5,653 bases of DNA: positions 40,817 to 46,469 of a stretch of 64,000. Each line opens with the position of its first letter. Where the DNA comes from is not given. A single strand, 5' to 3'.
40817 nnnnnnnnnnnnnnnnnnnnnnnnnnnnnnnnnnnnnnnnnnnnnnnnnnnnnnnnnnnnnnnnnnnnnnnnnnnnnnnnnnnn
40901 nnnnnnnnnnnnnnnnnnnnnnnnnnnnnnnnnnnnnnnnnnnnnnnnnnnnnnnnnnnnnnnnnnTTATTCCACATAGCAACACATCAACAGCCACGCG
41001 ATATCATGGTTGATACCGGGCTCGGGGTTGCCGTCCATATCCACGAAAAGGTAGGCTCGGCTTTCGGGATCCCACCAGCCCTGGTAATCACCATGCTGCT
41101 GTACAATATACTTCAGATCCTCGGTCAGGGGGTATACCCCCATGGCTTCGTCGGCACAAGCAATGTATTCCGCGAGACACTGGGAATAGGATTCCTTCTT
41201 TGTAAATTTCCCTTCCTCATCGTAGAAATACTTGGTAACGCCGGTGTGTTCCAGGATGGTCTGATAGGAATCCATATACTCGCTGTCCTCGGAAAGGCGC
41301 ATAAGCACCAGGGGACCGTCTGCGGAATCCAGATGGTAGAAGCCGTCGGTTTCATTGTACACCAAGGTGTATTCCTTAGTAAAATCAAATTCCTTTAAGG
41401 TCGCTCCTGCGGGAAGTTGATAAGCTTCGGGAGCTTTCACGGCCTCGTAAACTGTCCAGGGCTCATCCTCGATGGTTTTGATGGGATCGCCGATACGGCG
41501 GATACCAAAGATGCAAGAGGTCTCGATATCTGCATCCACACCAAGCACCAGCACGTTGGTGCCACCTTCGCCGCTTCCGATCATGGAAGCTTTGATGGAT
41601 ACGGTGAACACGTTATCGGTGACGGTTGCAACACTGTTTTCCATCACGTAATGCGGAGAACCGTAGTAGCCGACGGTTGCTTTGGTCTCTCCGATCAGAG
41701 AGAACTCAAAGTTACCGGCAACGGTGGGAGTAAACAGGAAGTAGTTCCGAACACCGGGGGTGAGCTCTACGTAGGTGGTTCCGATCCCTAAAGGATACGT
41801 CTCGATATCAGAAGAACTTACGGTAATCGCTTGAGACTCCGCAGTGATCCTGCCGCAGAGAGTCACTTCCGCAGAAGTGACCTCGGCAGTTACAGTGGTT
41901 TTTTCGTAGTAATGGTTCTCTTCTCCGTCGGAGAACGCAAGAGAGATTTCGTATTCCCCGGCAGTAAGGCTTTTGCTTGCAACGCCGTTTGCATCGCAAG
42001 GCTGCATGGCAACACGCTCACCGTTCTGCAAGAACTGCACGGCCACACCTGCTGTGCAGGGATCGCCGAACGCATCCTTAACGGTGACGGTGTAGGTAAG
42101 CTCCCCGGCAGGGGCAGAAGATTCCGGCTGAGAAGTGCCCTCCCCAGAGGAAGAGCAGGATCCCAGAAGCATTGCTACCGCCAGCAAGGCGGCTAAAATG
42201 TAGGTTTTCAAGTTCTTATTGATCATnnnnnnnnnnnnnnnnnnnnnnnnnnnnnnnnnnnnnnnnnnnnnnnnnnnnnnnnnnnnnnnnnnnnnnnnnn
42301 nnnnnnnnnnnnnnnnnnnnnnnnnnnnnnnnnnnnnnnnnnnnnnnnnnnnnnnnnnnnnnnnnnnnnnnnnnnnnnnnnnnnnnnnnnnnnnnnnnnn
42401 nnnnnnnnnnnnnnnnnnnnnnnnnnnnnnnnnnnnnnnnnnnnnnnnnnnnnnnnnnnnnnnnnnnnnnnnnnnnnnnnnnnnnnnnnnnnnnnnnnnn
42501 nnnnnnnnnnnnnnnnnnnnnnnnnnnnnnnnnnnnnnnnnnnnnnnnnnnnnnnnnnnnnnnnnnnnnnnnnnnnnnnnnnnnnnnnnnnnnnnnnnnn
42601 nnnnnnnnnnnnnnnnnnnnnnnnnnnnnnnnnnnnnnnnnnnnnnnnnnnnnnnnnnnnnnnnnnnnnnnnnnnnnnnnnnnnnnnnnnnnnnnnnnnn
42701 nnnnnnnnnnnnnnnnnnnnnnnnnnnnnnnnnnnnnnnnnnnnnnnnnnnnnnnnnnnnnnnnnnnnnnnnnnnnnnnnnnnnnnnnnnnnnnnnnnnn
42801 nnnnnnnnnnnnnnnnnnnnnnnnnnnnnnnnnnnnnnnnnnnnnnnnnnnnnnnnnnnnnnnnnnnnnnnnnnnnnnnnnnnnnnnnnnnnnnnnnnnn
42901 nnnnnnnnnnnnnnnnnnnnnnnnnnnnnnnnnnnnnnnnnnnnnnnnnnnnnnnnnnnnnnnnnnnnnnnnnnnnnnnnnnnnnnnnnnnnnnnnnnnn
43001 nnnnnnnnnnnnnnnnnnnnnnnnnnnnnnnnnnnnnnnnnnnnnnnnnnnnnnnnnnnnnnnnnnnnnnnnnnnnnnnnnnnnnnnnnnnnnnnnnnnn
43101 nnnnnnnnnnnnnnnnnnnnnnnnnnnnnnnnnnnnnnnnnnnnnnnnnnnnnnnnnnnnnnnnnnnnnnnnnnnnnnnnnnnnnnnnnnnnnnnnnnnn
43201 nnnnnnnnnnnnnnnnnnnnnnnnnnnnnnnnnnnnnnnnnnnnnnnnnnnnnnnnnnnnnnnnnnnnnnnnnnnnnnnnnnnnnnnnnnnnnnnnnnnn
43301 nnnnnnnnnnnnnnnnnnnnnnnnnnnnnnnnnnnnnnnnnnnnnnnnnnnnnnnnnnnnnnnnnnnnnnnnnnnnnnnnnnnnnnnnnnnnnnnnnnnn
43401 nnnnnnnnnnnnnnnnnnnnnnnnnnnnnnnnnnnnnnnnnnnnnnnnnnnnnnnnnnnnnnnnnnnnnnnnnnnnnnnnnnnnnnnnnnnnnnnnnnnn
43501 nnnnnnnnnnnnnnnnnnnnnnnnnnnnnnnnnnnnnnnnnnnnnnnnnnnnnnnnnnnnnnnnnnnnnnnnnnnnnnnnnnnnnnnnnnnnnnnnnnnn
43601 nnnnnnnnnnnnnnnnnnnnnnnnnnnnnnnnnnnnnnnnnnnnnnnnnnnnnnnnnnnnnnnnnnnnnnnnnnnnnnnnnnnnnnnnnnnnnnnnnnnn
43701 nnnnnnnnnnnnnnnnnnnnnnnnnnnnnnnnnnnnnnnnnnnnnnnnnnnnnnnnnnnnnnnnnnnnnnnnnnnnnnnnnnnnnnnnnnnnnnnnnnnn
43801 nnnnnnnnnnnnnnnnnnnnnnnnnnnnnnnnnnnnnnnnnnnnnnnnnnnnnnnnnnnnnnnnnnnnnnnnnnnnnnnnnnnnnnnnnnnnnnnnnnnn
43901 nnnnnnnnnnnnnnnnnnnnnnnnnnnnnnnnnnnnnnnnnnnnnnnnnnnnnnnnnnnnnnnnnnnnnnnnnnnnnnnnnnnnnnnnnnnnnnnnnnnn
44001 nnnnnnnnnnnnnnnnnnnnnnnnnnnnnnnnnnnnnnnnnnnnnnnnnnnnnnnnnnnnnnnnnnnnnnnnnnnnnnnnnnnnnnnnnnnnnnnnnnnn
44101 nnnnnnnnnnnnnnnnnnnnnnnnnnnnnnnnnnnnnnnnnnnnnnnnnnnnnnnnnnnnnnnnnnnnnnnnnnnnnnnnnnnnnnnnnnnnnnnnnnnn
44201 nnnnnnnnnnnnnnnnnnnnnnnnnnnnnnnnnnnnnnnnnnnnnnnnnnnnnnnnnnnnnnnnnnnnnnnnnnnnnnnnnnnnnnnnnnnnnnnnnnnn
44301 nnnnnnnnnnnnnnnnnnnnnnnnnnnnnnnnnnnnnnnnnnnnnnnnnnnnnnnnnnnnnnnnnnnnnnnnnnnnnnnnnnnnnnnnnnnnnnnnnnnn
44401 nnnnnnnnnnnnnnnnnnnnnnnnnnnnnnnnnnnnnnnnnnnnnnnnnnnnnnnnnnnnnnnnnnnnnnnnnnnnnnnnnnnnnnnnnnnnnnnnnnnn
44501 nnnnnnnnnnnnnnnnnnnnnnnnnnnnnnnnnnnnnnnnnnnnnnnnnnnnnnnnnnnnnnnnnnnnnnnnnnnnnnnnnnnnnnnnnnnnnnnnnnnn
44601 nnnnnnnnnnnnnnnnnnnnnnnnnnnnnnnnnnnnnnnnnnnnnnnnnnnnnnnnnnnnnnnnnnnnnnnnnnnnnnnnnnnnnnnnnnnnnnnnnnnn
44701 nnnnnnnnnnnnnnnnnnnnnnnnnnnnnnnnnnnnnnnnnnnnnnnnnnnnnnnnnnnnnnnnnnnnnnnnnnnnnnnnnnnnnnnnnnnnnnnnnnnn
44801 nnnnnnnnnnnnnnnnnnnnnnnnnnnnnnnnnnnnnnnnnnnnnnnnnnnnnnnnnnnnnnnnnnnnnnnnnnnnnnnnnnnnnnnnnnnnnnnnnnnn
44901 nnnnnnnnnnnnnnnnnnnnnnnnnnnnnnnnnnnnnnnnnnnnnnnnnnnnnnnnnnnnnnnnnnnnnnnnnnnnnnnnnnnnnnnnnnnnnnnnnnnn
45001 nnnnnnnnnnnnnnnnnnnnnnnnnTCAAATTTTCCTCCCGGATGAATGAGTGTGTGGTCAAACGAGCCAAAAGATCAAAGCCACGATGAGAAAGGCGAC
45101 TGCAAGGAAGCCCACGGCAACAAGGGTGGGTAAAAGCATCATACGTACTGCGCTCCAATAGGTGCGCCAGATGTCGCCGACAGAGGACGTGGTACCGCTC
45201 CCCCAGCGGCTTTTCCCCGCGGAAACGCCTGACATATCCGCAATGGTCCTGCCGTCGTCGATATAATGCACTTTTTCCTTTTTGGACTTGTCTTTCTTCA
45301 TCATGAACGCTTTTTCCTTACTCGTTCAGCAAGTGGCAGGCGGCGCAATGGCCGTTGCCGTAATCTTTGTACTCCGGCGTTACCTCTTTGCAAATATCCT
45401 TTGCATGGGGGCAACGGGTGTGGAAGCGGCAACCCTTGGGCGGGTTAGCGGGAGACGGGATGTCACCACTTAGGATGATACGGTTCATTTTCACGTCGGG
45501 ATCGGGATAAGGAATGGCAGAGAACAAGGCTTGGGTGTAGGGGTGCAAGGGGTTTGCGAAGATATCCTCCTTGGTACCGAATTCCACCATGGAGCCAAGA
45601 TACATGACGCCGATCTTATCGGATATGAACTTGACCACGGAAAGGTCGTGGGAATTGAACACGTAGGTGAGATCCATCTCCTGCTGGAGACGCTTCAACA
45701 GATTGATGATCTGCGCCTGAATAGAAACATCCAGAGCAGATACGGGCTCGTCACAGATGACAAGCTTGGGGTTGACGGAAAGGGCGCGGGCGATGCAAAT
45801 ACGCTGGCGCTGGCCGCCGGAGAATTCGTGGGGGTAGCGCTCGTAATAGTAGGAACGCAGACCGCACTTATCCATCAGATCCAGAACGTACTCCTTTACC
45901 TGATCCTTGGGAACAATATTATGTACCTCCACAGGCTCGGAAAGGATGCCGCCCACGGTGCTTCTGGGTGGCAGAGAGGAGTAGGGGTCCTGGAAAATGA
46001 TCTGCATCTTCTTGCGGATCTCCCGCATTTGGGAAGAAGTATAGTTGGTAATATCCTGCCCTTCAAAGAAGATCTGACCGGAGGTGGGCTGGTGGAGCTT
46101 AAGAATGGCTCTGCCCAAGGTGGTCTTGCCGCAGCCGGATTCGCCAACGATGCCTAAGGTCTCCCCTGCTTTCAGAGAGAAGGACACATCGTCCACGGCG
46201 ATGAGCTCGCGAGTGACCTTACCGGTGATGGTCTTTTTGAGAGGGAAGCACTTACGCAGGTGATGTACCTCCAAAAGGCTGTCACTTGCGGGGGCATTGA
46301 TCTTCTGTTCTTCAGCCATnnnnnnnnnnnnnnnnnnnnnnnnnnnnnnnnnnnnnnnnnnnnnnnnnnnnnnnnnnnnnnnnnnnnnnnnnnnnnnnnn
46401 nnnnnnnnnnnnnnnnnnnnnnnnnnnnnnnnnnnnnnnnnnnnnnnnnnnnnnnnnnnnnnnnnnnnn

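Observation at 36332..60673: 24-kb, 14-gene co-directional operon combining a giant S8 surface protease, an Opp-type importer and a family of modular lipoproteins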

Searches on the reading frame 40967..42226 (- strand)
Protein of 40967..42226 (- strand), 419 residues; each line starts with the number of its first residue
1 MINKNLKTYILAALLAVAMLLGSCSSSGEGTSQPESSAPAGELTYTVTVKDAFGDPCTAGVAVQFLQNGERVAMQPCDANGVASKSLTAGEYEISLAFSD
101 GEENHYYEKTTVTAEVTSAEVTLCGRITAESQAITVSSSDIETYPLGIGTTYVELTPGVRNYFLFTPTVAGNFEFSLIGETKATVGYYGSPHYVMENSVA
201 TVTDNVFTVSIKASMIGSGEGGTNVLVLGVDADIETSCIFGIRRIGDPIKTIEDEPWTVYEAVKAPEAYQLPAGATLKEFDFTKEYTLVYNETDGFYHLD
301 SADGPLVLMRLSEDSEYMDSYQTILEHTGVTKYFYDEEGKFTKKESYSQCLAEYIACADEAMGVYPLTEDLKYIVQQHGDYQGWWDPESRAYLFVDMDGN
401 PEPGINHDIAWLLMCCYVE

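Call 5: search_protein_families(library=pfam, proteins=[window:40967-42226:-], max_evalue=0.01)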
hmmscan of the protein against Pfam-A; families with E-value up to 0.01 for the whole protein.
window:40967-42226:- (419 aa): 3 families
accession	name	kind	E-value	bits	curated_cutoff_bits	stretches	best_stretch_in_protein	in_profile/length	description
PF16640.11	Big_3_5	-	6.2e-06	27.1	35.5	1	31-117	2-88/88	Bacterial Ig-like domain (group 3)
PF02369.22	Big_1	-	0.00033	21.2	34.9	1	44-103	20-85/93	Bacterial Ig-like domain (group 1)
PF09134.16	Invasin_D3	-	0.0038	18.2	33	0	44-91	23-71/98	Invasin, domain 3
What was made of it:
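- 40967..42226 (-): g10: 419-aa lipoprotein with an Ig-like domain, a jelly-roll and the 'GYYH...WxxCYY' module. Sub-threshold Big_3_5 and Big_1 hits (call 5).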

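Call 10: search_protein_families(library=ncbifam, proteins=[window:40967-42226:-], max_evalue=0.01)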
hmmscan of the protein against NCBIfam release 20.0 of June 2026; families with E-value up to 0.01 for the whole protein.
window:40967-42226:- (419 aa): 1 family
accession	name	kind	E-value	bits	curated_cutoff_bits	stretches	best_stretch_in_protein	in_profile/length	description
NF058595.1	invert_tail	domain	1.9e-05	25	37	1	8-49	56-95/113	lipo-invert putative C-terminal anchoring domain-containing protein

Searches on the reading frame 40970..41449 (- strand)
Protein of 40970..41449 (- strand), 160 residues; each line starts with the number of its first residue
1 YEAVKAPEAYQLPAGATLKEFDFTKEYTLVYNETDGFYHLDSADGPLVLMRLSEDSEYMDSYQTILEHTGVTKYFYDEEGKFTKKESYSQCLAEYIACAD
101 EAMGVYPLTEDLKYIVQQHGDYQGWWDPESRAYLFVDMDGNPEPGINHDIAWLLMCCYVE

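Call 53: search_protein_representatives(protein=window:40970-41449:-)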
Query: 160 residues. Proteins with E-value up to 0.001 (for the whole library): 646; up to 1e-10: 412; up to 1e-30: 69. The best 150 are listed.
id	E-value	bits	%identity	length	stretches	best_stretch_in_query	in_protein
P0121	2.2e-79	281.5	51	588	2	1-159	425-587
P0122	1.3e-61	223.7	67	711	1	5-159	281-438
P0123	4.8e-60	218.6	43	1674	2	1-159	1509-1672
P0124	1.6e-57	210.4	59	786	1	1-160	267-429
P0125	3.1e-56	206.2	63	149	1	15-159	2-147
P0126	1.8e-55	203.7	59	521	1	7-159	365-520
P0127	4.8e-55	202.3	59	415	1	1-159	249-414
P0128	6.3e-55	201.9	58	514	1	8-160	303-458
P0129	7.0e-55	201.8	60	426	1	9-159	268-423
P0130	1.7e-54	200.6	54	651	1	1-158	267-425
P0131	1.8e-54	200.5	55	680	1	2-158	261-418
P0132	9.3e-54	198.1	56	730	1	6-160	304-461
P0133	1.5e-53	197.5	58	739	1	1-158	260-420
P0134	1.5e-53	197.5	55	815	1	6-159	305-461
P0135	1.7e-53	197.3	57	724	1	8-160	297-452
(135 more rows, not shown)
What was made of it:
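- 40967..42226 (-): The module (residues 260-419) finds 646 representative clusters (call 53).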

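Call 57: search_protein_families(library=pfam, alignment_id=A3, max_evalue=0.0001)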
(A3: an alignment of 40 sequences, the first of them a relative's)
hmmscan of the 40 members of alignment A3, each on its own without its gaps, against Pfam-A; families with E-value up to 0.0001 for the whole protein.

A. member 1, P0123 (1674 aa): 4 families
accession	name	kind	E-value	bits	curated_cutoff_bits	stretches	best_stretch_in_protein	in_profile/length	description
PF02369.22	Big_1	-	4.8e-16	59.1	34.9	1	522-576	18-68/93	Bacterial Ig-like domain (group 1)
PF13620.12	CarboxypepD_reg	-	5.4e-11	43.1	32.3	0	527-600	4-71/82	Carboxypeptidase regulatory-like domain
PF08534.16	Redoxin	-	7.1e-06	26.3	26.6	1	146-263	6-136/148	Redoxin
PF09134.16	Invasin_D3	-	9.9e-05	23.2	33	0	620-665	25-68/98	Invasin, domain 3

B. families by the number of members that match (of 40 scanned): 25 families
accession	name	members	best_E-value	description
PF08534.16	Redoxin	28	7.5e-20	Redoxin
PF00578.27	AhpC-TSA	27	1.3e-17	AhpC/TSA family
PF02369.22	Big_1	25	7e-35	Bacterial Ig-like domain (group 1)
PF13620.12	CarboxypepD_reg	19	2.8e-46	Carboxypeptidase regulatory-like domain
PF17802.7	SpaA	19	3.3e-24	Prealbumin-like fold domain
PF17789.7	MG4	18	3.5e-15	Macroglobulin domain MG4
PF13905.12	Thioredoxin_8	18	5.3e-10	Thioredoxin-like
PF24025.1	Ig_DR_A0283-like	11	1.2e-17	DR_A0283-like, Ig-like domain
PF00085.26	Thioredoxin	9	8.9e-07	Thioredoxin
PF17210.9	SdrD_B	7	9.3e-19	SdrD B-like domain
PF09134.16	Invasin_D3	4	4.4e-12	Invasin, domain 3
PF24107.1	DUF7382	4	5.7e-12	Domain of unknown function (DUF7382)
PF16371.11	MetallophosN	3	1.5e-32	N terminal of Calcineurin-like phosphoesterase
PF23194.1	NOMO_5th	3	6.2e-16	NOMO fifth transthyretin-like domain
PF11974.14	bMG3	3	2.6e-10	Bacterial alpha-2-macroglobulin MG3 domain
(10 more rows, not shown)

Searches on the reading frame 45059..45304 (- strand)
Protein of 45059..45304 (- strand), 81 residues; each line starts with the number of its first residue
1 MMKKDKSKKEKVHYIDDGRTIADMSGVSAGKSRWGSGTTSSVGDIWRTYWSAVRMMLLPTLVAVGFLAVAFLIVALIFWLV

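Call 5: search_protein_families(library=pfam, proteins=[window:45059-45304:-], max_evalue=0.01)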
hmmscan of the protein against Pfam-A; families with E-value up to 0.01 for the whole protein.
window:45059-45304:- (81 aa): 0 families

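Call 10: search_protein_families(library=ncbifam, proteins=[window:45059-45304:-], max_evalue=0.01)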
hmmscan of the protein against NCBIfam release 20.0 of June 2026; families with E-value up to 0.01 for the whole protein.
window:45059-45304:- (81 aa): 0 families
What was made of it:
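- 45059..45304 (-): g8: 81-aa tail-anchored membrane protein that travels with the Opp genes. No family hit (calls 5, 10).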

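Call 67: search_protein_families(library=pfam, proteins=[window:45059-45304:-], max_evalue=5)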
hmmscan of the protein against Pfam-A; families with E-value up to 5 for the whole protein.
window:45059-45304:- (81 aa): 0 families

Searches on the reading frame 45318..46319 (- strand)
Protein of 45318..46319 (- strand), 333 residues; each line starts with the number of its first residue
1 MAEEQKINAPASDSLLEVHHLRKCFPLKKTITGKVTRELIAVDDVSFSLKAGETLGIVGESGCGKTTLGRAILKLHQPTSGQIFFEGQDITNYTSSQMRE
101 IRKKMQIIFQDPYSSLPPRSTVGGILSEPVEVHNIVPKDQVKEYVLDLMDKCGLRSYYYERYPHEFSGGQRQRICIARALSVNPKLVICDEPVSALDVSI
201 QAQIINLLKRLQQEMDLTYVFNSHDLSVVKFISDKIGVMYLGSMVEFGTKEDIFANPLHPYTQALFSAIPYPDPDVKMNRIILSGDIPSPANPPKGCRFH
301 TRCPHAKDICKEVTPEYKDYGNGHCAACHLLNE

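Call 4: search_protein_families(library=pfam, proteins=[window:45318-46319:-], max_evalue=0.01)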
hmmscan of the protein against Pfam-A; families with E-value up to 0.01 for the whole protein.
window:45318-46319:- (333 aa): 6 families
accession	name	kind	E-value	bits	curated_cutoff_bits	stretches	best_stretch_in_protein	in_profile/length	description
PF00005.33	ABC_tran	-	7.3e-35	121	25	1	43-193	2-136/137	ABC transporter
PF08352.17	oligo_HPY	-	3.3e-21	75.9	27.1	1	245-310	1-65/65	Oligopeptide/dipeptide transporter, C-terminal region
PF13304.12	AAA_21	-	4.4e-07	30.7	27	1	156-229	228-303/304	AAA domain, putative AbiEii toxin, Type IV TA system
PF13401.12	AAA_22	-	0.00058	20.6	27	1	57-113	10-62/130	AAA domain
PF05621.17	TniB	-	0.0026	17.7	22.4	0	54-81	37-64/189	Bacterial TniB protein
PF00931.28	NB-ARC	-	0.0096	15.6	23.5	0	53-81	19-47/248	NB-ARC domain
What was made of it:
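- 45318..46319 (-): g7: OppF-type ATPase. ABC_tran + oligo_HPY (call 4).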
